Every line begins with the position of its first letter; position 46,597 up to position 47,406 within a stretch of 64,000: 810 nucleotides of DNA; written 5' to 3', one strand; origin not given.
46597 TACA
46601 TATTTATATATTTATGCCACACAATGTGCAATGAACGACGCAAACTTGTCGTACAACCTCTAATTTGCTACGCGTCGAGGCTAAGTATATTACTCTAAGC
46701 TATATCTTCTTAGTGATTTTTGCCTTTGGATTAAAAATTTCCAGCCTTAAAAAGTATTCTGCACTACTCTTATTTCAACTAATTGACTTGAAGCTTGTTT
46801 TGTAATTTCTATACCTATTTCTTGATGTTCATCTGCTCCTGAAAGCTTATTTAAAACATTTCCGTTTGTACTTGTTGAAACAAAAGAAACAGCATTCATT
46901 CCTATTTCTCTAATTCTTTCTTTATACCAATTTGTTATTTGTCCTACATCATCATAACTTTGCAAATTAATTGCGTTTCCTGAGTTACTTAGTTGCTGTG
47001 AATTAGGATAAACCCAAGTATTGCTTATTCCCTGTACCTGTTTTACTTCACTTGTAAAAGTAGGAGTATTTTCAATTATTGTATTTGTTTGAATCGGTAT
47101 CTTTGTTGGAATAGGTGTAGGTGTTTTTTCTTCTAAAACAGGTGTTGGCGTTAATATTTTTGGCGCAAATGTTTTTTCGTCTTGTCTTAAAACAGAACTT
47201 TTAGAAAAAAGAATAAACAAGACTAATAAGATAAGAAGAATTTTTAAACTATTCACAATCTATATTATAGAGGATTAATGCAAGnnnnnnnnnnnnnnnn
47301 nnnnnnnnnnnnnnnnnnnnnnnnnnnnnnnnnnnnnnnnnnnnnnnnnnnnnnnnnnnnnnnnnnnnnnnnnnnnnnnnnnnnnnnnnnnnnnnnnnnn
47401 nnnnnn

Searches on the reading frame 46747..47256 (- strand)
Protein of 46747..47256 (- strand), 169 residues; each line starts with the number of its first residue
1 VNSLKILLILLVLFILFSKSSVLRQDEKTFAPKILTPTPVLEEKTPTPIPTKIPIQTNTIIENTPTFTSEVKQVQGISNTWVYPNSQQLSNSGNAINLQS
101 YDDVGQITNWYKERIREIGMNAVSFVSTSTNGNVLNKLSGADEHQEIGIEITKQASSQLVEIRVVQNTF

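Call 3: search_protein_families(library=pfam, proteins=[window:46747-47256:-], max_evalue=0.01)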
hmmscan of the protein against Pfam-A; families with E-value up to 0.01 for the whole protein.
window:46747-47256:- (169 aa): 0 families

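Call 4: search_protein_families(library=ncbifam, proteins=[window:46747-47256:-], max_evalue=0.01)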
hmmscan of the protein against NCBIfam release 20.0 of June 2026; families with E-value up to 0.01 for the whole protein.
window:46747-47256:- (169 aa): 0 families

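Call 49: search_protein_families(library=pfam, proteins=[window:46747-47256:-], max_evalue=10)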
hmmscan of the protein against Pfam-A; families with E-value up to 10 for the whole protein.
window:46747-47256:- (169 aa): 1 family
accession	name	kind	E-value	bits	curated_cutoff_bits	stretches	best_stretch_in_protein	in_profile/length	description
PF11474.14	TEN_TERT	-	0.13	12.9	25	1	63-118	38-97/156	Telomerase reverse transcriptase, TEN domain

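Call 71: search_protein_families(library=padloc, proteins=[window:46747-47256:-], max_evalue=0.01)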
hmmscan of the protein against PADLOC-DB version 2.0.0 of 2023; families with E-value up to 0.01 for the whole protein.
window:46747-47256:- (169 aa): 0 families
